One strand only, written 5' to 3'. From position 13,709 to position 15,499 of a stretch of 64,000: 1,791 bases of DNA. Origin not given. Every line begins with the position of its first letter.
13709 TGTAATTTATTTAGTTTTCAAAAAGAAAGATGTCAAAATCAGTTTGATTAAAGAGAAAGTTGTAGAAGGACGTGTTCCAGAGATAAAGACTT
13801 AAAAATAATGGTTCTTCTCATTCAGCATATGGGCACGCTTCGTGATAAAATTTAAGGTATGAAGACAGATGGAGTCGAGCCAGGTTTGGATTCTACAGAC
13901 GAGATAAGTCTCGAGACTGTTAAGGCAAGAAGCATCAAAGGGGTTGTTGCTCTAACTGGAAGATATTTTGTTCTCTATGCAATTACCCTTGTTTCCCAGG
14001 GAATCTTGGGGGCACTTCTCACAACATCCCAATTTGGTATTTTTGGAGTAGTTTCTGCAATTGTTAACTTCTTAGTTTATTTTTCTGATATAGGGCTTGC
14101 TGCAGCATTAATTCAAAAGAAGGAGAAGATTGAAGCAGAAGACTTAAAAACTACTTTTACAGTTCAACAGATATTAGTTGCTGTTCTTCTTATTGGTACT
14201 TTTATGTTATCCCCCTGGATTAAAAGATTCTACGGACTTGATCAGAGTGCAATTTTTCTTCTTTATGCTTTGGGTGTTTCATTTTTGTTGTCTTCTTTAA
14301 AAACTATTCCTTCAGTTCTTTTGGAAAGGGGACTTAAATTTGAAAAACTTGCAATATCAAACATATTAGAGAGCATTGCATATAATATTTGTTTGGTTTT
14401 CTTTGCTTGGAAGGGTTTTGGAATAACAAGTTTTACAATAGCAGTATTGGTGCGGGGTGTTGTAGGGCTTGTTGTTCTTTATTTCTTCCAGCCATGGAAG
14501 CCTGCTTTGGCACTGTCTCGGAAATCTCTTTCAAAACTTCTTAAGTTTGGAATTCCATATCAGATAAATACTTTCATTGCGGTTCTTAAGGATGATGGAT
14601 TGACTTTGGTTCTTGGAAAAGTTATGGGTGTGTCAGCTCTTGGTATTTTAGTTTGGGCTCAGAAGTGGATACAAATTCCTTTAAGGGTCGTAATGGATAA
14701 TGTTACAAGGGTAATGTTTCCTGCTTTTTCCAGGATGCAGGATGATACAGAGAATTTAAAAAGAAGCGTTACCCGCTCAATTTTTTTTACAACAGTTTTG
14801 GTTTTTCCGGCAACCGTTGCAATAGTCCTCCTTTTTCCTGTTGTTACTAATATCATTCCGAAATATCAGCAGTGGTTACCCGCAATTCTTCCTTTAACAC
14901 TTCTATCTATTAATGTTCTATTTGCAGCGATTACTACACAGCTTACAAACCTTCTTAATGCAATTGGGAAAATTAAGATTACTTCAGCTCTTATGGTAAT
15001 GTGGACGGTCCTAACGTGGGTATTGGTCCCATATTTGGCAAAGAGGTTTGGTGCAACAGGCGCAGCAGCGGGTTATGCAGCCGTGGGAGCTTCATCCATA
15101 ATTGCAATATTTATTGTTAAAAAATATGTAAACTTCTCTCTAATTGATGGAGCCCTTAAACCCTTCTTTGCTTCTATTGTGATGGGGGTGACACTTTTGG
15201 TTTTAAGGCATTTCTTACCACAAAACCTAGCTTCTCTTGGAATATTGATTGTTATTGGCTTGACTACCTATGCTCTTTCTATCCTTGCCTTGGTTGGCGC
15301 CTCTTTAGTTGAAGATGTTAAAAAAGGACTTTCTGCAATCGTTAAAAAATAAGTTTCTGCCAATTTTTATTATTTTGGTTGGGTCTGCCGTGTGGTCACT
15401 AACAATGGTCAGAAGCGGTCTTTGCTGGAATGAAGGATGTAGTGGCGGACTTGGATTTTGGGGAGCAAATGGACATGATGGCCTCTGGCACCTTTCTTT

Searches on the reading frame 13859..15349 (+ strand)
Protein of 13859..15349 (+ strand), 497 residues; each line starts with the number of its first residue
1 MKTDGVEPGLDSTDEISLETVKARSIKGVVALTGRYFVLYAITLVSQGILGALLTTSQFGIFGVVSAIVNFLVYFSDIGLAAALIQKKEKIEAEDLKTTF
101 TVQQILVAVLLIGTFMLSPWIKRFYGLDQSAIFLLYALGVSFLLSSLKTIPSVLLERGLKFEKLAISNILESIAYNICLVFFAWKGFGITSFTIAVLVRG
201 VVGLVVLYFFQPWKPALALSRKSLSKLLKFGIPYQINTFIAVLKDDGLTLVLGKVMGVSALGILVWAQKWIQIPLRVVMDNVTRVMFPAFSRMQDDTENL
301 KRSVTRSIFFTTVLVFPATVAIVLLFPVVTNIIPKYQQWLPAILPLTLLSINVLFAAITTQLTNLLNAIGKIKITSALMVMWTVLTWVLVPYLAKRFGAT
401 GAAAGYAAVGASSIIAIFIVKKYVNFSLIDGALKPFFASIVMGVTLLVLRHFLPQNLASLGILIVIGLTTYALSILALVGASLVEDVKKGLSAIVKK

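Call 5: search_protein_families(library=pfam, proteins=[window:13859-15349:+], max_evalue=0.01)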
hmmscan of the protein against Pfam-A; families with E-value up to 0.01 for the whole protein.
window:13859-15349:+ (497 aa): 2 families
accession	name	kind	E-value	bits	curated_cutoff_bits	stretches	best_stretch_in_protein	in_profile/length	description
PF13440.11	Polysacc_synt_3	-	1.1e-56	192.7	23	1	50-342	2-291/293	Polysaccharide biosynthesis protein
PF01943.22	Polysacc_synt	-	1.6e-26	93.8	28.2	1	26-294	2-274/274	Polysaccharide biosynthesis protein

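Call 6: search_protein_families(library=ncbifam, proteins=[window:13859-15349:+], max_evalue=0.01)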
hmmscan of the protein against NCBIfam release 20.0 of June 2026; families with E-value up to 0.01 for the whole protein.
window:13859-15349:+ (497 aa): 3 families
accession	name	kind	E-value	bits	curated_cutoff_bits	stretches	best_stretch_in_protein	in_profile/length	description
NF007773.0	PRK10459.1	equivalog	3.3e-45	155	273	1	37-491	19-479/492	MOP flippase family protein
NF058658.1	Oglyco_Wzx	exception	1.6e-33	116.5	720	1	45-476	30-457/478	O-glycosylation flippase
NF047674.1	TeichurnBiosyTuaB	equivalog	2.2e-28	99.6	580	1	36-473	19-464/469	teichuronic acid biosynthesis protein TuaB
